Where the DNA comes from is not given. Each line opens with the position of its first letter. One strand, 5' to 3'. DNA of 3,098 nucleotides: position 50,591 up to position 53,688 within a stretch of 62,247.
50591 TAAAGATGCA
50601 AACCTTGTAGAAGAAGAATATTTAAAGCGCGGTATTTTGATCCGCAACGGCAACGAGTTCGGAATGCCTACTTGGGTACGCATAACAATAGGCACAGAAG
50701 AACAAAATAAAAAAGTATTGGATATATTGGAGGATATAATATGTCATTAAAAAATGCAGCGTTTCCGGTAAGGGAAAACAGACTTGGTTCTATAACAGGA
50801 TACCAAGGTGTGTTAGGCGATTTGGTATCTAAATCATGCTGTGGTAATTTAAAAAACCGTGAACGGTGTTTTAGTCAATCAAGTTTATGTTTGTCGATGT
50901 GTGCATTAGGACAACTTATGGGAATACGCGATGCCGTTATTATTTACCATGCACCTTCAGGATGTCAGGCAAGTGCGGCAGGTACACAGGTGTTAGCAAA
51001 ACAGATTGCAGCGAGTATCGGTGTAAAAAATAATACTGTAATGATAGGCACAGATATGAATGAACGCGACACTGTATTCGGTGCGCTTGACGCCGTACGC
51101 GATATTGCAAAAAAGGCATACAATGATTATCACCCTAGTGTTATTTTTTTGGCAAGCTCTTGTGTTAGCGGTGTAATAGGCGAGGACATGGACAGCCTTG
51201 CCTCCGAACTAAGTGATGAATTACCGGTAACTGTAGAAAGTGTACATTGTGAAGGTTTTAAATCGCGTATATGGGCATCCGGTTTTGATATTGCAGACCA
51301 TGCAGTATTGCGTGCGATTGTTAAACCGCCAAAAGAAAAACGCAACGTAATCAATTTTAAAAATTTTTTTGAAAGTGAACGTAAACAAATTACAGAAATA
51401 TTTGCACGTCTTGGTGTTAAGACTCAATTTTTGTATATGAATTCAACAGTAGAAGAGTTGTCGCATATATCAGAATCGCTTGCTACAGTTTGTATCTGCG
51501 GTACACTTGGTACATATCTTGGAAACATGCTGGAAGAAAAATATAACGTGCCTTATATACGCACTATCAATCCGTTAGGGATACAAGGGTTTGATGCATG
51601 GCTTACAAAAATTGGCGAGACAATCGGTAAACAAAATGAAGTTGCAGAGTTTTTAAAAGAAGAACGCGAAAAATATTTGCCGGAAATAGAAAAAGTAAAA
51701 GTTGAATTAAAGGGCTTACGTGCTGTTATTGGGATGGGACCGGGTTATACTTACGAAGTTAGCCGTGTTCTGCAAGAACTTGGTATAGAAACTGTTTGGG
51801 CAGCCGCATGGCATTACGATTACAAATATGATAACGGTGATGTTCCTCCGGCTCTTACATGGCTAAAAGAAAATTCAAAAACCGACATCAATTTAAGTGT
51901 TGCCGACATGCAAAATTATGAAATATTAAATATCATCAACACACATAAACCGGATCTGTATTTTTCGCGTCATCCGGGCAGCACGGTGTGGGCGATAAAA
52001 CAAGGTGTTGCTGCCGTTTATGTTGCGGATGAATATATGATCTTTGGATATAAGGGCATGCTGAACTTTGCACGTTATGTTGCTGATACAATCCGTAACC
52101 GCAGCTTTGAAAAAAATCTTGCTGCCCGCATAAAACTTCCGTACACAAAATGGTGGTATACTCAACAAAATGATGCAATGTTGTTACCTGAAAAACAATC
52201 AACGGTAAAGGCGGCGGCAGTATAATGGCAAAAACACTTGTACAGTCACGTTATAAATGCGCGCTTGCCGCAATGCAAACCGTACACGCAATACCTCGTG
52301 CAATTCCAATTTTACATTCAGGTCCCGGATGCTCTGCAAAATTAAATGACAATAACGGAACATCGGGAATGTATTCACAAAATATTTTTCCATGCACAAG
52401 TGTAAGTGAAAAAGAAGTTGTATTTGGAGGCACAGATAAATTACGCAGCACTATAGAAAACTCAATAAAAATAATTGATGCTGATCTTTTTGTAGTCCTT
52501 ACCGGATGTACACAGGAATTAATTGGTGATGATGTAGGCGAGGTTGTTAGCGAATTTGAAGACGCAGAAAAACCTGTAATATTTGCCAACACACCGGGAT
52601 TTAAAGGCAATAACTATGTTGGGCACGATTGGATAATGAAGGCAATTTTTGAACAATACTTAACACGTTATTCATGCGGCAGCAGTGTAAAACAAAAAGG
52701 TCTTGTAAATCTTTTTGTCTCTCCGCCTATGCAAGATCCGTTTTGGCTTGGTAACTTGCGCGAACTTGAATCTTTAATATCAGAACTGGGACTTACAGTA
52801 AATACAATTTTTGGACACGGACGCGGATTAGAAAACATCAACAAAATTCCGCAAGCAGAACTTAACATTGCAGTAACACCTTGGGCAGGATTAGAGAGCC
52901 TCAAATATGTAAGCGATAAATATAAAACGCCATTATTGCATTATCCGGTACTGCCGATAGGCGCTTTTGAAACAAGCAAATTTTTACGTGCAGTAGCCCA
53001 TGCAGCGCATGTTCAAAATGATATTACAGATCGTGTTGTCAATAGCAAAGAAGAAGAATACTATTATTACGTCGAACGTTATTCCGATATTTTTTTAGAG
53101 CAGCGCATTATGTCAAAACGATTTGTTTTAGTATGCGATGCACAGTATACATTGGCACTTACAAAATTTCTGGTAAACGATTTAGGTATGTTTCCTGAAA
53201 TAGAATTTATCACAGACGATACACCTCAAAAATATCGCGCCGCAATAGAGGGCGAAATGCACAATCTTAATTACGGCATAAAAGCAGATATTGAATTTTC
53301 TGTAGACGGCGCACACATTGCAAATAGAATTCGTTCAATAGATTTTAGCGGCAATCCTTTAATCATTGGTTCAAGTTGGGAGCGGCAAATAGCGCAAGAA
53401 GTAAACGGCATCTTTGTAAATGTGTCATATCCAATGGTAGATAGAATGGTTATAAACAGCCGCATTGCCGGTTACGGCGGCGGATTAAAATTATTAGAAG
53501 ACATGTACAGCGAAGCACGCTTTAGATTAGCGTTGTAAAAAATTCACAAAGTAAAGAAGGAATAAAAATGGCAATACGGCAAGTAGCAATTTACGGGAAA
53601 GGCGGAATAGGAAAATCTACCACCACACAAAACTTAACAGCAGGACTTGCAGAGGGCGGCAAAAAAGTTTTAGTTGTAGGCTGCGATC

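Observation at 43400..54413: Nitrogenase-like NifB + NifD/K/H-like genes embedded in an organosulfur import/assimilation operon (candidate C-S bond reductase pathway)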

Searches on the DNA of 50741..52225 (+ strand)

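Call 74: search_rna_families(sources=[L010, L012, L013, L018, L019, L023, L009], threshold=gathering)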
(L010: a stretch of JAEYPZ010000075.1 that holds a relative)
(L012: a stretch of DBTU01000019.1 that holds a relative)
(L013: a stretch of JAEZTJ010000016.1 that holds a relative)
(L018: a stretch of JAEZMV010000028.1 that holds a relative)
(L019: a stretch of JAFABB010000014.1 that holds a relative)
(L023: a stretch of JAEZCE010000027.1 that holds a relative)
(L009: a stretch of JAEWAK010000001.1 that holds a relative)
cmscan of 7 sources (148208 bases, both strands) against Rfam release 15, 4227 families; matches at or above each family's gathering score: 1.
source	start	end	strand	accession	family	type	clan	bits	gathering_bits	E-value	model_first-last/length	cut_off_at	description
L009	1383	1454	+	RF00005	tRNA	Gene; tRNA;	CL00001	54.7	29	1.2e-08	1-71/71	no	tRNA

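Call 75: search_rna_families(sources=[L001, L003, L008, L020, L021, L033, L036, L005], threshold=gathering)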
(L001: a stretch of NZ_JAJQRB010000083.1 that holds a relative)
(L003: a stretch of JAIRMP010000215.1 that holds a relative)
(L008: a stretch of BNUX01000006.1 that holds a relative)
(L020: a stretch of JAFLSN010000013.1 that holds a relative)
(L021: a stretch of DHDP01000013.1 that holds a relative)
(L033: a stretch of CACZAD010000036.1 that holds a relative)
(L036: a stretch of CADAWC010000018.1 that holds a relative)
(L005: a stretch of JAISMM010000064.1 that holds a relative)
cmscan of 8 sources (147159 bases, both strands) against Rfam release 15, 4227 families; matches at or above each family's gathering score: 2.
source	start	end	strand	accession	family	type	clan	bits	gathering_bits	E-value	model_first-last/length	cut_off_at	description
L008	1771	1882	+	RF00059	TPP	Cis-reg; riboswitch;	-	71.2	54.3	1.2e-11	1-105/105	no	TPP riboswitch aptamer (THI element)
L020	12848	12920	+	RF00005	tRNA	Gene; tRNA;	CL00001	67.4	29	3.6e-12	1-71/71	no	tRNA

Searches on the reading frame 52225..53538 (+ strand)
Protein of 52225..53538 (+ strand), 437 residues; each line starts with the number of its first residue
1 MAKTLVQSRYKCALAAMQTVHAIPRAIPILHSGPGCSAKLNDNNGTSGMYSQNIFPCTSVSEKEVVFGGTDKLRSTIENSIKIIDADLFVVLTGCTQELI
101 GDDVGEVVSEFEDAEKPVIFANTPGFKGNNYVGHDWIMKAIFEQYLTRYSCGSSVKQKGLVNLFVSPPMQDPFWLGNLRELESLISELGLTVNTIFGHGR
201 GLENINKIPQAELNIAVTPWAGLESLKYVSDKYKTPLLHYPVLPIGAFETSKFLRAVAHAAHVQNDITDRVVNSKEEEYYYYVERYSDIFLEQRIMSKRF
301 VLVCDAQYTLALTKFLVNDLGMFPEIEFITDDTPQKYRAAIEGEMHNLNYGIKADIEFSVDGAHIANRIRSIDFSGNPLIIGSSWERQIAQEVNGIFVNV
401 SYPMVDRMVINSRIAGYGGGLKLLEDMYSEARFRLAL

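Call 4: search_protein_families(library=pfam, proteins=[window:52225-53538:+])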
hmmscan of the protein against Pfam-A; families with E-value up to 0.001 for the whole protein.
window:52225-53538:+ (437 aa): 1 family
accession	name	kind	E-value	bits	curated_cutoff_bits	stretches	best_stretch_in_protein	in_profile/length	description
PF00148.24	Oxidored_nitro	-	3.6e-69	234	28.6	1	14-429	4-396/399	Nitrogenase component 1 type Oxidoreductase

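Call 5: search_protein_families(library=ncbifam, proteins=[window:52225-53538:+])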
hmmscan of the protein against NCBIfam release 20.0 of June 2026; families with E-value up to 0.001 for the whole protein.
window:52225-53538:+ (437 aa): 18 families
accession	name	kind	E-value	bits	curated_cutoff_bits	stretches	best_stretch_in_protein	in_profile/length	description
TIGR01286.1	nifK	equivalog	1e-31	110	427.3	1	15-427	73-490/516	nitrogenase molybdenum-iron protein subunit beta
TIGR01278.1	DPOR_BchB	equivalog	3.1e-29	102.2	490.35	1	57-432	57-418/512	ferredoxin:protochlorophyllide reductase (ATP-dependent) subunit B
TIGR01862.1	N2-ase-Ialpha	subfamily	2.1e-21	76.1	486.05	1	12-322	36-343/444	nitrogenase component I subunit alpha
TIGR01283.1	nifE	equivalog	3.2e-21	75.5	505.1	1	9-322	42-351/459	nitrogenase iron-molybdenum cofactor biosynthesis protein NifE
TIGR02931.1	anfK_nitrog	equivalog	7.6e-19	67.7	853.85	1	11-428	18-441/461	Fe-only nitrogenase subunit beta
NF011047.0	PRK14477.1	equivalog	3.7e-18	64.8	1229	1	16-304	41-327/917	bifunctional nitrogenase iron-molybdenum cofactor biosynthesis protein NifEN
TIGR02932.1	vnfK_nitrog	equivalog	6.4e-18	64.8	873.95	1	6-425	10-434/457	V-containing nitrogenase subunit beta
NF002789.0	PRK02910.1-3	equivalog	5.7e-17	61.8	509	1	60-430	59-424/535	ferredoxin:protochlorophyllide reductase (ATP-dependent) subunit B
TIGR01282.1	nifD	equivalog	2e-16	59.8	653.55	1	28-303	68-341/466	nitrogenase molybdenum-iron protein alpha chain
TIGR01284.1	alt_nitrog_alph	subfamily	1.7e-15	56.4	512.8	1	12-322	46-350/457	nitrogenase subunit alpha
TIGR03282.1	methan_mark_13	equivalog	1.2e-11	44.2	268.4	1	13-143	7-132/352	Ni-sirohydrochlorin a,c-diamide reductive cyclase catalytic subunit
TIGR01285.1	nifN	equivalog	2.8e-11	43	326.8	1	19-191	26-197/433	nitrogenase iron-molybdenum cofactor biosynthesis protein NifN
NF002790.0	PRK02910.1-4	equivalog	5.9e-10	38.4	912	1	73-322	73-321/530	ferredoxin:protochlorophyllide reductase (ATP-dependent) subunit B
NF002768.0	PRK02842.1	equivalog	7.1e-09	35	324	1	60-323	69-312/423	ferredoxin:protochlorophyllide reductase (ATP-dependent) subunit N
TIGR01860.1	VNFD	equivalog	4.1e-08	32.3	823.1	1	54-322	95-352/461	nitrogenase vanadium-iron protein, alpha chain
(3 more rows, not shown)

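Call 7: search_solved_structures(query=window:52225-53538:+, max_evalue=0.001, show_alignments=2)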
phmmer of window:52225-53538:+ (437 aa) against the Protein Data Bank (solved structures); distinct sequences matched with E-value up to 0.001: 64 (the best 60 are shown).
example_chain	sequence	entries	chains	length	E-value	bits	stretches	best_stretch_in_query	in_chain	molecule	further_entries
9d9u_C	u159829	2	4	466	1.6e-103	350.3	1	4-429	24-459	Nitrogenase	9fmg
9hbn_B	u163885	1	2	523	4e-23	85.4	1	15-430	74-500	MoFe nitrogenase subunit K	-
9nsv_B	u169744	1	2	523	1.5e-21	80.2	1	22-430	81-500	Nitrogenase MoFe-protein beta chain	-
1mio_B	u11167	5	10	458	1.1e-20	77.4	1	14-427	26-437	NITROGENASE MOLYBDENUM IRON PROTEIN (BETA CHAIN) | Nitrogenase molybdenum-iron protein beta chain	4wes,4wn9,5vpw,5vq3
4xpi_B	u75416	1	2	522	1.3e-19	73.8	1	15-429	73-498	Nitrogenase molybdenum-iron protein beta chain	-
5cx1_B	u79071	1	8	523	1.4e-19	73.8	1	15-429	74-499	Nitrogenase molybdenum-iron protein beta chain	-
11ne_B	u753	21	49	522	1.9e-19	73.3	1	15-429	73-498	Nitrogenase molybdenum-iron protein beta chain | NITROGENASE MOLYBDENUM-IRON PROTEIN | NITROGENASE MOLYBDENUM IRON PROTEIN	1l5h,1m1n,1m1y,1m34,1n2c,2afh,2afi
6o7l_B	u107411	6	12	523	1.9e-19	73.3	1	15-429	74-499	Nitrogenase molybdenum-iron protein beta chain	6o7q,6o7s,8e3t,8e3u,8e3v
10zm_D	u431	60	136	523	1.9e-19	73.3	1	15-429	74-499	Nitrogenase molybdenum-iron protein beta chain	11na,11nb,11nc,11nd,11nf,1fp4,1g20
6o7n_B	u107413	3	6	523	2.4e-19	73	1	15-429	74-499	Nitrogenase molybdenum-iron protein beta chain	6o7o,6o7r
6o7m_B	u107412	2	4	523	2.4e-19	73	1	15-429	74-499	Nitrogenase molybdenum-iron protein beta chain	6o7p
8p8g_B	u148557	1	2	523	1.1e-18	70.7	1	15-429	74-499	Nitrogenase molybdenum-iron protein beta chain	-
9i0g_A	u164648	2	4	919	7.2e-18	68.1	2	20-303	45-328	Nitrogenase iron-molybdenum cofactor biosynthesis protein NifE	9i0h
9spz_B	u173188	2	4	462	1.2e-16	64.1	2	13-148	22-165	Nitrogenase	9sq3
8oie_C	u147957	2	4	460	1.6e-16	63.7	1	21-428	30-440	Nitrogenase iron-iron protein, beta subunit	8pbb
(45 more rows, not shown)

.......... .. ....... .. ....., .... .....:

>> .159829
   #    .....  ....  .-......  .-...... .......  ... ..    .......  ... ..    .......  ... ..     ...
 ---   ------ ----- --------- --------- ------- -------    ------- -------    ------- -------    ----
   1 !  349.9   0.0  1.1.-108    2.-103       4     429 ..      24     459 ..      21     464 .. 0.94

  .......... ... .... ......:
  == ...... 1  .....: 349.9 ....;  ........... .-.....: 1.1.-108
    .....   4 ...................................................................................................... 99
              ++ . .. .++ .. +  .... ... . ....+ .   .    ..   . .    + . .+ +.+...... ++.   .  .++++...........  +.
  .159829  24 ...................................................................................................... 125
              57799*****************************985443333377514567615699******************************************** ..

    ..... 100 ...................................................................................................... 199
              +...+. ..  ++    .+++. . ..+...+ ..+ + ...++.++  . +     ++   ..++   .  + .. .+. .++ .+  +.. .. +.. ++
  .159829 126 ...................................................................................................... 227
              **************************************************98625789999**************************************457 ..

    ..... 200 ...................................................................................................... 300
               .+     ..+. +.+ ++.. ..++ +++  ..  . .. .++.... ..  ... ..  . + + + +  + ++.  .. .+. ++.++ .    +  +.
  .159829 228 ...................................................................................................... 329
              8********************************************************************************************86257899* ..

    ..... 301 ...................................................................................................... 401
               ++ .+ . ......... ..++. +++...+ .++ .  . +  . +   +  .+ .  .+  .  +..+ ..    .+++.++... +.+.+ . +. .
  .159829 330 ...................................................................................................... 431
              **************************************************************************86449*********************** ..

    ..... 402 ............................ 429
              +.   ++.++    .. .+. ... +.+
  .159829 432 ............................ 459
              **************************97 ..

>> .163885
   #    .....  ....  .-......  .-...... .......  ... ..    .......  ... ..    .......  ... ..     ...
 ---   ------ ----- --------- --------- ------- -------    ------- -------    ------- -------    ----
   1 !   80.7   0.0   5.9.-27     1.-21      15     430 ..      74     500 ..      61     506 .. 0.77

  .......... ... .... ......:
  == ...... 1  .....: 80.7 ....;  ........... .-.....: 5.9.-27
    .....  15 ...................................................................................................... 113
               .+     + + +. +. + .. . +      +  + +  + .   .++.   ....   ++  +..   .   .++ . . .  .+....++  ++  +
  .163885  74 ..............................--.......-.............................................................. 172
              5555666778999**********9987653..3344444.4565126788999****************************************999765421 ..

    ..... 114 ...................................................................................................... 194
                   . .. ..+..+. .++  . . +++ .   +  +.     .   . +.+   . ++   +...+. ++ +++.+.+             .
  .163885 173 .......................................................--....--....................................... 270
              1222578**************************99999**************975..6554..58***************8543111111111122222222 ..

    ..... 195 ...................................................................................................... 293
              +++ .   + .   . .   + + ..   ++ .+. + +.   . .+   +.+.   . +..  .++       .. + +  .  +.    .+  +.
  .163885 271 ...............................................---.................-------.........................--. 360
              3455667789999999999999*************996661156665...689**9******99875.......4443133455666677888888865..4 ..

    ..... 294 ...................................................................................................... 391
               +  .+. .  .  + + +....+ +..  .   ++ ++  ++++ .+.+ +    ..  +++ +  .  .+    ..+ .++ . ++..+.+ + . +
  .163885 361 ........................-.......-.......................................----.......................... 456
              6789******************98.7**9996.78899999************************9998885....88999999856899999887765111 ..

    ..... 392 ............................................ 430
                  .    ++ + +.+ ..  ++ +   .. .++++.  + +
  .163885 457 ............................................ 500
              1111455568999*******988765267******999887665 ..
